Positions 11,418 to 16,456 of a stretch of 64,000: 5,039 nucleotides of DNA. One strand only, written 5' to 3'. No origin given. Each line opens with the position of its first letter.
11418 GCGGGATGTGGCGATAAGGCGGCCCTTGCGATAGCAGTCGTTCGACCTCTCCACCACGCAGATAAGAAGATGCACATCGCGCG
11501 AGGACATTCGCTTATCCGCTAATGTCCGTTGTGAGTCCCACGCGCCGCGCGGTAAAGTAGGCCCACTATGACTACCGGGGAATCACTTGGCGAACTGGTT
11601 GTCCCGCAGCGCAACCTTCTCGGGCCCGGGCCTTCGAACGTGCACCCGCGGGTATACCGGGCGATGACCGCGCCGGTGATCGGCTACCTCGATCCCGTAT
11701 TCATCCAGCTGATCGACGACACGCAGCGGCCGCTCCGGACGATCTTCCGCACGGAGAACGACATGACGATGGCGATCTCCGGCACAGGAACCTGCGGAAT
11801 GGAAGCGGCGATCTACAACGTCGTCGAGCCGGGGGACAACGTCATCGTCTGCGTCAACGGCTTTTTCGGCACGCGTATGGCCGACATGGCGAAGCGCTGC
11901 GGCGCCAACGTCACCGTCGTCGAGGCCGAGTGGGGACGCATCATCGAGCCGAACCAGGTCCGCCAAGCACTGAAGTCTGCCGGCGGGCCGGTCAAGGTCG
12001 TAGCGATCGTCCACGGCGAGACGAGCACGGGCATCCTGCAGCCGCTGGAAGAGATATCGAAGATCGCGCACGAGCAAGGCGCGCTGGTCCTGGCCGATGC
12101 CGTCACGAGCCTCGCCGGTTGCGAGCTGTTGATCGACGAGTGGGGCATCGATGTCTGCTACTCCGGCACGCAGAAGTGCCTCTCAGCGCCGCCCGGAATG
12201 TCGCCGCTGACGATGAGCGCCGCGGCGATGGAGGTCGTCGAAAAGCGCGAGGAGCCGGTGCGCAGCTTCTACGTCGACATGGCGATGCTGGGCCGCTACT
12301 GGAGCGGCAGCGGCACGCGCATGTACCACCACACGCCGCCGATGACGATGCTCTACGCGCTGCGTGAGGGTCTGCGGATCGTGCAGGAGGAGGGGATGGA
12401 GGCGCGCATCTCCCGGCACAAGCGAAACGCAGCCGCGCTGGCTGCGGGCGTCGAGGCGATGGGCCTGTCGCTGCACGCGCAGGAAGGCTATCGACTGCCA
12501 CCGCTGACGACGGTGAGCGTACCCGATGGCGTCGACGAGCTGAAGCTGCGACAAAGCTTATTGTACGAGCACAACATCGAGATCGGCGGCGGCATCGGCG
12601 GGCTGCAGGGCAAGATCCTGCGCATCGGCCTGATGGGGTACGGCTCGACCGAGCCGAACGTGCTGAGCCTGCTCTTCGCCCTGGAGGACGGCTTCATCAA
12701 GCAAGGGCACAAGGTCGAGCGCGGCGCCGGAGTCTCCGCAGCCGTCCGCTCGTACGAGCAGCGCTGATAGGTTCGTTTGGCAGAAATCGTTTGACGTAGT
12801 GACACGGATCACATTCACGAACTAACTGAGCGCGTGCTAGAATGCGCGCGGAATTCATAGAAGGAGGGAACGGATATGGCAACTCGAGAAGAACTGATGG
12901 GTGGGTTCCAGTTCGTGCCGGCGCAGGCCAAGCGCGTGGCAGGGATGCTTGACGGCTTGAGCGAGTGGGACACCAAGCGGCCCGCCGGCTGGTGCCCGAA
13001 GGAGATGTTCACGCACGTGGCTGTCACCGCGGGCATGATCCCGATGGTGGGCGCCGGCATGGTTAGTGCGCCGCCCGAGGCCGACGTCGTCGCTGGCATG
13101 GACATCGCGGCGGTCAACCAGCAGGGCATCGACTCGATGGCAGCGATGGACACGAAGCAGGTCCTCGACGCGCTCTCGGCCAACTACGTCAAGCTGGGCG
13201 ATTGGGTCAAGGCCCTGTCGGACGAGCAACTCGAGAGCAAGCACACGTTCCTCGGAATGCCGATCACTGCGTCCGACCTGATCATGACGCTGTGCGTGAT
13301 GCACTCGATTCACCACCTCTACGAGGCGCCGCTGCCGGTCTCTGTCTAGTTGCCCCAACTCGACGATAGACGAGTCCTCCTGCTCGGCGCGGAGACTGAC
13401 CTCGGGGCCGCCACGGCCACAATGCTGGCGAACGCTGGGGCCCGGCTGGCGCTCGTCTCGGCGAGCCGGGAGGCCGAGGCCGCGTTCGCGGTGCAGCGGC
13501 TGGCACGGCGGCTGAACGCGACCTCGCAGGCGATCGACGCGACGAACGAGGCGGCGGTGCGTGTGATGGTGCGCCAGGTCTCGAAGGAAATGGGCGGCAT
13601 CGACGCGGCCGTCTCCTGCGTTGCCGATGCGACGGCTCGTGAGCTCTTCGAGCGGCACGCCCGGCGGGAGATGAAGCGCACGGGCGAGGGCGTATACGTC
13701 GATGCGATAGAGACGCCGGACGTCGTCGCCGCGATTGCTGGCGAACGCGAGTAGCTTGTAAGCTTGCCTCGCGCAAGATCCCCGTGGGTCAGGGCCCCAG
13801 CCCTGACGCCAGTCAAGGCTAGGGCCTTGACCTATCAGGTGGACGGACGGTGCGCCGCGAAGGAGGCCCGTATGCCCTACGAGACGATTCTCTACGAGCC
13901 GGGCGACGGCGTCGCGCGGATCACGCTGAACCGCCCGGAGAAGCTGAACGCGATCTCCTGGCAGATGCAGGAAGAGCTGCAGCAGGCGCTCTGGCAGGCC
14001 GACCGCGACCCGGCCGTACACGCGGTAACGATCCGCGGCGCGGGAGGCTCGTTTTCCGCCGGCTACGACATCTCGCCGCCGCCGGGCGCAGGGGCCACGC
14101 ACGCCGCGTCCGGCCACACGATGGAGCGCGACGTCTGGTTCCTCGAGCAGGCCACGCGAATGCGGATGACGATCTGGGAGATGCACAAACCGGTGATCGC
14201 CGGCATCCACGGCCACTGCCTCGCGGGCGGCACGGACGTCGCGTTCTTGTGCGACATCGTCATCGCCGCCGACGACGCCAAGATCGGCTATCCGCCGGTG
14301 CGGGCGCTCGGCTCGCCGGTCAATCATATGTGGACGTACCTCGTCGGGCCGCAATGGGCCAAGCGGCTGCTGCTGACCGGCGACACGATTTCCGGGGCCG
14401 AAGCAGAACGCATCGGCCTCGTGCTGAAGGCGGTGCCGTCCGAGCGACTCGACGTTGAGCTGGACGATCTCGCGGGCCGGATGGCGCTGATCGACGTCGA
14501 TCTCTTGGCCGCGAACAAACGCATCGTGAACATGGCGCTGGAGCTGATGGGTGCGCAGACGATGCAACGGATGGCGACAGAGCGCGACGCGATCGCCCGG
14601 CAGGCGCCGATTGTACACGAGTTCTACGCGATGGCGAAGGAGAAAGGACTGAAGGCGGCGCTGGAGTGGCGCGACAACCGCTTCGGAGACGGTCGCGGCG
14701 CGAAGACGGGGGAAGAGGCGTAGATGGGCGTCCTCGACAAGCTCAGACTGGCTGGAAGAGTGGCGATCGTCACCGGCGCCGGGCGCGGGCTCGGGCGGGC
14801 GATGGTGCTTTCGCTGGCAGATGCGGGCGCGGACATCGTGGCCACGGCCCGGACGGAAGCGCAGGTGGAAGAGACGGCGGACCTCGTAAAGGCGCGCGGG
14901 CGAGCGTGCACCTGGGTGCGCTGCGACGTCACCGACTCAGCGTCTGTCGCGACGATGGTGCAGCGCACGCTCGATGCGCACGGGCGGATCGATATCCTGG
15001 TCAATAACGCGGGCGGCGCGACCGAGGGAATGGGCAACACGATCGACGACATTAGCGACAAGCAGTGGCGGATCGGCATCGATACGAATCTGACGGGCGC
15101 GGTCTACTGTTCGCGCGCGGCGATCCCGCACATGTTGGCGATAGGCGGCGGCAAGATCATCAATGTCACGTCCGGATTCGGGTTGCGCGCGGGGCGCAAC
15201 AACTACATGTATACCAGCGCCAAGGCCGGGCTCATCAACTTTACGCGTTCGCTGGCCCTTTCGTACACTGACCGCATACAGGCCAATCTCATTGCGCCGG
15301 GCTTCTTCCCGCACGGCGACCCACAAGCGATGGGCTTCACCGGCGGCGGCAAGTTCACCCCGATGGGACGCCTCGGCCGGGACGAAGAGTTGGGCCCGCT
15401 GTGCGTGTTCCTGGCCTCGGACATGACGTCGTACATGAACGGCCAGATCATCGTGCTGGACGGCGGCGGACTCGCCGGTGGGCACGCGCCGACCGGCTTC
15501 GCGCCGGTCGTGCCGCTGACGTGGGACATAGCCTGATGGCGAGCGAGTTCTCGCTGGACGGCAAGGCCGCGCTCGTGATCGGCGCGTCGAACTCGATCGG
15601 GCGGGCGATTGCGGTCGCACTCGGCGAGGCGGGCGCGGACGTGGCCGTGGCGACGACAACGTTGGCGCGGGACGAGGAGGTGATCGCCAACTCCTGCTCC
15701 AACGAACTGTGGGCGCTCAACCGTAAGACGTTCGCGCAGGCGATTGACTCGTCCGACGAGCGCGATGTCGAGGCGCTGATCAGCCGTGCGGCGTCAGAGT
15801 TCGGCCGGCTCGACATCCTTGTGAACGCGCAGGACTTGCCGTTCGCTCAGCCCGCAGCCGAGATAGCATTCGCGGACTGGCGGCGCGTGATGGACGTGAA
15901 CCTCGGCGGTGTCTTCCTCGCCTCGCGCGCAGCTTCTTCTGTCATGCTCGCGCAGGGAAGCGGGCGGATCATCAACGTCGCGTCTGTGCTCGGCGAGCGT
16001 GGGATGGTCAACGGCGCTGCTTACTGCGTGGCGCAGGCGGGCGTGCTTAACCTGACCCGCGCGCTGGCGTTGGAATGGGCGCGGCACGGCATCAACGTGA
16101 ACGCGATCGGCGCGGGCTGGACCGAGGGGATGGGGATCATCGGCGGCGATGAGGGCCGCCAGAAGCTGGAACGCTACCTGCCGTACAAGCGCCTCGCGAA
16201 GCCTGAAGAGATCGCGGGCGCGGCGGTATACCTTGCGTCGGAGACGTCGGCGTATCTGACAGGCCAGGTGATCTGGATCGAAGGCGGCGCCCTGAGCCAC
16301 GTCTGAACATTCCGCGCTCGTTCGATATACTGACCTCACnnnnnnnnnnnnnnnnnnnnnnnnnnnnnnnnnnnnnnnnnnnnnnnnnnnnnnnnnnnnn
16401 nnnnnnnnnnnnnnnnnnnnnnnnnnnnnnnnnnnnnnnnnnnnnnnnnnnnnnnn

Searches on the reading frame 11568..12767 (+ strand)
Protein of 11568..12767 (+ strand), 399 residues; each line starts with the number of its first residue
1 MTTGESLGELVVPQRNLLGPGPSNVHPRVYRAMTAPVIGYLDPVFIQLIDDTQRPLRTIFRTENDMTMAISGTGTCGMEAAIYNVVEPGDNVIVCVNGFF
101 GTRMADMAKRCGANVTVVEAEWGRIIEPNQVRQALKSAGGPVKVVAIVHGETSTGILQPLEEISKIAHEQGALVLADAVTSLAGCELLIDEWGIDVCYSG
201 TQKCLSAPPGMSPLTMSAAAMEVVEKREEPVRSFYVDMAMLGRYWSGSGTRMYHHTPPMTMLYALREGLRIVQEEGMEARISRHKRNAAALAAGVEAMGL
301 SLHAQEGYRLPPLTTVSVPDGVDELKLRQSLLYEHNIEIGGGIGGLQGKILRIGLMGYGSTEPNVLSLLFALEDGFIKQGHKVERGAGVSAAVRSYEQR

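Call 61: search_protein_families(library=pfam, proteins=[window:11568-12767:+], max_evalue=0.0001)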
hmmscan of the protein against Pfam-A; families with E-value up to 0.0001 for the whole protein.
window:11568-12767:+ (399 aa): 3 families
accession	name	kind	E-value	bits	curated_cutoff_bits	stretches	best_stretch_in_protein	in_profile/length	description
PF00266.25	Aminotran_5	-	2.1e-32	113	21.5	1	45-342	41-338/371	Aminotransferase class-V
PF01041.23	DegT_DnrJ_EryC1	-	1.4e-06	28.3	19.8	1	73-182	47-150/360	DegT/DnrJ/EryC1/StrS aminotransferase family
PF01053.26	Cys_Met_Meta_PP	-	3e-05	23.2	27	1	69-205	71-200/381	Cys/Met metabolism PLP-dependent enzyme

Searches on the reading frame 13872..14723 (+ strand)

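Call 61: search_protein_families(library=pfam, proteins=[window:13872-14723:+], max_evalue=0.0001)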
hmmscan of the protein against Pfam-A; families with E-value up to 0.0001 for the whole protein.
window:13872-14723:+ (283 aa): 2 families
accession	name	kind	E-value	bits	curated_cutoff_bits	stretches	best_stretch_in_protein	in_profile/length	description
PF00378.25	ECH_1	-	4.9e-40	137.9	27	1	12-272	4-249/251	Enoyl-CoA hydratase/isomerase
PF16113.10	ECH_2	-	2.7e-25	90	27.2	1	15-243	2-224/335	Enoyl-CoA hydratase/isomerase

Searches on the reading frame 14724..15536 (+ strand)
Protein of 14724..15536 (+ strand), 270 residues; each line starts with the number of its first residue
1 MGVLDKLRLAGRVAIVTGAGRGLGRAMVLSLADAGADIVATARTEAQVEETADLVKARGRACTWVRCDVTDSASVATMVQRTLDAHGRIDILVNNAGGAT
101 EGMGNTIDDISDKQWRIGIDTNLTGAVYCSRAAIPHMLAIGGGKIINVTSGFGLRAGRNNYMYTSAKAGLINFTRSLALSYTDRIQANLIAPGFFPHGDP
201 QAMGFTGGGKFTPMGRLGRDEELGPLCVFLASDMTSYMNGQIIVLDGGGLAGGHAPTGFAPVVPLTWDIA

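Call 48: search_solved_structures(query=window:14724-15536:+, max_evalue=1e-20, show_alignments=0)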
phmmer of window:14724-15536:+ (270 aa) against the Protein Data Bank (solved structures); distinct sequences matched with E-value up to 1e-20: 309 (the best 60 are shown).
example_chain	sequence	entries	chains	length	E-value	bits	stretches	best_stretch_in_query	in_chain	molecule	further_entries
2uvd_A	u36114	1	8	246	3.5e-39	138.3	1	9-249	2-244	3-OXOACYL-(ACYL-CARRIER-PROTEIN) REDUCTASE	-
2hq1_A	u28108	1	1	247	4.7e-39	137.8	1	8-248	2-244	Glucose/ribitol dehydrogenase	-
4fn4_A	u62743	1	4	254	8.8e-38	133.7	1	9-248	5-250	Short chain dehydrogenase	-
3woh_A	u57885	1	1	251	2.1e-36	129.1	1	9-248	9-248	SiaM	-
2et6_A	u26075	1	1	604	3.1e-36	128.6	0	8-249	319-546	(3R)-hydroxyacyl-CoA dehydrogenase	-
2c07_A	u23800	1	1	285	3.6e-36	128.4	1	11-248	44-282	3-OXOACYL-(ACYL-CARRIER PROTEIN) REDUCTASE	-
4j2h_A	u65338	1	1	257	5.1e-36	127.9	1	9-251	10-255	Short chain alcohol dehydrogenase-related dehydrogenase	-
3ftp_A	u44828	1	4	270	1.3e-35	126.6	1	4-248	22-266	3-oxoacyl-[acyl-carrier protein] reductase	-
6t77_A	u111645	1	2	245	2.2e-35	125.8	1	9-248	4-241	3-oxoacyl-ACP reductase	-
4rzh_A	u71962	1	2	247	2.7e-35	125.5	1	9-248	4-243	3-oxoacyl-[acyl-carrier protein] reductase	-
9pvq_A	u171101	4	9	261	3.1e-35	125.3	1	9-250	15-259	NAD-dependent epimerase/dehydratase:Short-chain dehydrogenase/reductase SDR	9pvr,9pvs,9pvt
1i01_A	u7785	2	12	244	5.6e-35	124.5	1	9-248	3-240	BETA-KETOACYL [ACP] REDUCTASE | 3-oxoacyl-[acyl-carrier protein] reductase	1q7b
5f1p_A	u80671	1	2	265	7e-35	124.2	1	8-251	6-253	PtmO8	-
6t7m_A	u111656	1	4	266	7.7e-35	124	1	7-248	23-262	3-oxoacyl-[acyl-carrier-protein] reductase FabG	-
7pcs_B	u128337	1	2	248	8.3e-35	123.9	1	9-248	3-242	BbsD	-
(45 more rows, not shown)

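Call 61: search_protein_families(library=pfam, proteins=[window:14724-15536:+], max_evalue=0.0001)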
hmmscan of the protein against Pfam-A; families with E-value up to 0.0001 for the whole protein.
window:14724-15536:+ (270 aa): 4 families
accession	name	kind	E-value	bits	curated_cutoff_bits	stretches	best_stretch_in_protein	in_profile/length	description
PF13561.12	adh_short_C2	-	1.6e-53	182.2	27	1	18-248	1-234/236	Enoyl-(Acyl carrier protein) reductase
PF00106.31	adh_short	-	5e-49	166.9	26.6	1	12-195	1-182/195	short chain dehydrogenase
PF08659.16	KR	-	2.1e-10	41.2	22.6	1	15-133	4-123/180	KR domain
PF01370.27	Epimerase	-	4.9e-05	23.3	20.9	1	15-106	2-80/240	NAD dependent epimerase/dehydratase family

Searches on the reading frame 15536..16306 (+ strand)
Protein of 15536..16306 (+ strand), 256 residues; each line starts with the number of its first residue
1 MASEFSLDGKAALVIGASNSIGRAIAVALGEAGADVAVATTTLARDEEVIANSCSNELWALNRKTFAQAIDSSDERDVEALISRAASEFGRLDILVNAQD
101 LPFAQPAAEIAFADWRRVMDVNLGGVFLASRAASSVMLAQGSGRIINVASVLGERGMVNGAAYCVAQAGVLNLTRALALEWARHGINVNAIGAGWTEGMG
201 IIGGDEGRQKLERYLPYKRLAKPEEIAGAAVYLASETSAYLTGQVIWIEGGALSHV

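Call 61: search_protein_families(library=pfam, proteins=[window:15536-16306:+], max_evalue=0.0001)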
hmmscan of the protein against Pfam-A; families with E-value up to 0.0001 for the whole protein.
window:15536-16306:+ (256 aa): 3 families
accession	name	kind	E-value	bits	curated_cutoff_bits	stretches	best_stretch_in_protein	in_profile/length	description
PF13561.12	adh_short_C2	-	1.3e-51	175.9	27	1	16-251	1-234/236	Enoyl-(Acyl carrier protein) reductase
PF00106.31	adh_short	-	1.2e-43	149.3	26.6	1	10-197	1-183/195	short chain dehydrogenase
PF08659.16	KR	-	3.7e-06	27.4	22.6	1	13-194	4-176/180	KR domain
